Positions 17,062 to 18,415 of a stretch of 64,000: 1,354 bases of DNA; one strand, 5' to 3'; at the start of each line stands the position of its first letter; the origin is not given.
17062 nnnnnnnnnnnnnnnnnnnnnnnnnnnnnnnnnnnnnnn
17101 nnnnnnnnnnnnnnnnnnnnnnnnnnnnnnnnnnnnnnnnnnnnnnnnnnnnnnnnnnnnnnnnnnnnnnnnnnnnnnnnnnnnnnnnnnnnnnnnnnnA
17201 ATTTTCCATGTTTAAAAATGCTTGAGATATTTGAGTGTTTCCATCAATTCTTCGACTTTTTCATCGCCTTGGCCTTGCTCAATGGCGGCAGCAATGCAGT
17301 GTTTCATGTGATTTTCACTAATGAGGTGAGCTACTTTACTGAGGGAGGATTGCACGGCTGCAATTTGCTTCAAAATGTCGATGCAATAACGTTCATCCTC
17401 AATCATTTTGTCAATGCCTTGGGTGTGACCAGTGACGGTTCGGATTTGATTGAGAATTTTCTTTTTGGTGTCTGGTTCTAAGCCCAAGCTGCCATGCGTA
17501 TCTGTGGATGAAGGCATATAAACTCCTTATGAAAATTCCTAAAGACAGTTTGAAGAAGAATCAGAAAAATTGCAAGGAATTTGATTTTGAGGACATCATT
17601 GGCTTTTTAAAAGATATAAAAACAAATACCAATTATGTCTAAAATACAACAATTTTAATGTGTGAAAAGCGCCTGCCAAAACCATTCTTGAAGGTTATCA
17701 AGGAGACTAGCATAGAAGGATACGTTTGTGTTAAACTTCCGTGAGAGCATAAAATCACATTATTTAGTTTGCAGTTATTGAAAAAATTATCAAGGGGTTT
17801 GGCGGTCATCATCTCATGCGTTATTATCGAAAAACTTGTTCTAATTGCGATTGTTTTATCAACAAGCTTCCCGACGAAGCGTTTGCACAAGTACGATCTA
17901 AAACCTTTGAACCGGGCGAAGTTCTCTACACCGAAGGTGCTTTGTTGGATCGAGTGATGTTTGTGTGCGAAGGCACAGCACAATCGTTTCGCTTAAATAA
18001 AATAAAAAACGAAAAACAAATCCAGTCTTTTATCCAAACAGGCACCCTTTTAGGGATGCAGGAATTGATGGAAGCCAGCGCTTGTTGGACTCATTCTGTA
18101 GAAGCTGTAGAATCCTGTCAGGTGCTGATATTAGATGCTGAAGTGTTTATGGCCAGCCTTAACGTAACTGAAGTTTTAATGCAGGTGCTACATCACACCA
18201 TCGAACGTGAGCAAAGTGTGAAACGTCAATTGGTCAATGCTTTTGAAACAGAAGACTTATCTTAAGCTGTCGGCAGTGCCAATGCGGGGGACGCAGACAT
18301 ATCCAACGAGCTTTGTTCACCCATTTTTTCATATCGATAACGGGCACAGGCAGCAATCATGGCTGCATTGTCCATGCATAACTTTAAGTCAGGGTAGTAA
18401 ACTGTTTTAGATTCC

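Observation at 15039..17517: CsoR (copper sensor) - DUF2419 queuosine-salvage - tgt operon: metal-gated queuine salvage?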

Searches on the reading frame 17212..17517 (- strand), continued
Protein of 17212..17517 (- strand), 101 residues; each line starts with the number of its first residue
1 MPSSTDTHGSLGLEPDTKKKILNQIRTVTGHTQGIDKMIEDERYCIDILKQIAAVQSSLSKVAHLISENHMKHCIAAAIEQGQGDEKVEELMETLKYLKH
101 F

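Call 62: find_encoding_contigs(protein=P0132, flank=5000, max_places=3)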
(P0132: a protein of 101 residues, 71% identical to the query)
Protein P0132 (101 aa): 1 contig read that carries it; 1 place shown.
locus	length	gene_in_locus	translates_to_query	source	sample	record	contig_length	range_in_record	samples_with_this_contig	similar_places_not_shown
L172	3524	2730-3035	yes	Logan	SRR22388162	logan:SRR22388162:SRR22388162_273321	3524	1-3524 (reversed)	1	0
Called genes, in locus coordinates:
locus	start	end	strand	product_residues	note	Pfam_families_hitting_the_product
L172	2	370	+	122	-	?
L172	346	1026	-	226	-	-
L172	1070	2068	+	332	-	PF00814:TsaD, PF22521:HypF_C_2 (weak)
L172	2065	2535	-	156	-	PF00027:cNMP_binding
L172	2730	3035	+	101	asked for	PF02583:Trns_repr_metal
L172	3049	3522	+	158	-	?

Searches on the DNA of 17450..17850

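Call 59: search_rna_families(source=window, start=17450, end=17850, threshold=evalue, max_evalue=10)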
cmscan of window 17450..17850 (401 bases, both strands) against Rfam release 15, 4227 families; matches with E-value up to 10: 5.
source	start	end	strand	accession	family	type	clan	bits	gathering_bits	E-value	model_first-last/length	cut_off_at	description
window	17505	17595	+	RF01560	DdR10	Gene; snRNA; snoRNA; CD-box;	-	22.4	48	4.1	1-81/81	no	Dictyostelium snoRNA DdR10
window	17588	17686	+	RF01589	plasmodium_snoR11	Gene; snRNA; snoRNA; HACA-box;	-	20.5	80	0.82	1-207/207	no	small nucleolar RNA snoR11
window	17555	17576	-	RF01338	CRISPR-DR25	Gene; CRISPR;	CL00014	16.9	36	1.5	1-25/25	no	CRISPR RNA direct repeat element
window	17568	17654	+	RF04134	MIR7504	Gene; miRNA;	-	15.7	83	6.6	1-124/124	no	MIR7504 microRNA precursor family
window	17582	17682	+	RF03083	cow-rumen-3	Gene; sRNA;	-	15.2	86.7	0.41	1-141/141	no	cow-rumen-3 RNA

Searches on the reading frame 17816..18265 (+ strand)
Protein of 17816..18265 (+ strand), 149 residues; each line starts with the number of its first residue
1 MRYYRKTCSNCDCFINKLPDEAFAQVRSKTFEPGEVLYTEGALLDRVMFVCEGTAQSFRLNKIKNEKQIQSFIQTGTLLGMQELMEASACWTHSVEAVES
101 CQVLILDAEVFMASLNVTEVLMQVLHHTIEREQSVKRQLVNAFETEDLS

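Call 3: search_protein_families(library=pfam, proteins=[window:17816-18265:+], max_evalue=0.01)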
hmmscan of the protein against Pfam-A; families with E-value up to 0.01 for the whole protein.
window:17816-18265:+ (149 aa): 1 family
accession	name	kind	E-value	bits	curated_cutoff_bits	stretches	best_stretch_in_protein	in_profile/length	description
PF00027.35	cNMP_binding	-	2.3e-13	50.4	27.5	1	29-113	2-84/89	Cyclic nucleotide-binding domain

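Call 4: search_protein_families(library=ncbifam, proteins=[window:17816-18265:+], max_evalue=0.01)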
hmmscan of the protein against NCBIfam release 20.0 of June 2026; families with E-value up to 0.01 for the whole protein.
window:17816-18265:+ (149 aa): 5 families
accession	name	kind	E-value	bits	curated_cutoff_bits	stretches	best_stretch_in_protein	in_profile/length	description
NF041163.2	encap_f2b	equivalog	8.1e-12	45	400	1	25-134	94-202/450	family 2B encapsulin nanocompartment shell protein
TIGR03896.1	cyc_nuc_ocin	subfamily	6.1e-05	22.5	161.05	1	29-126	164-259/317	bacteriocin-type transport-associated protein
NF007707.0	PRK10402.1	subfamily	9.3e-05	22.1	180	1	17-130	22-133/226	transcriptional regulator YeiL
NF008365.0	PRK11161.1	subfamily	0.00029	20.2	228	1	27-135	48-157/250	fumarate/nitrate reduction transcriptional regulator Fnr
NF050806.1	TransRegFixKCaul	equivalog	0.0047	16.2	300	1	25-108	22-100/215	transcriptional regulator FixK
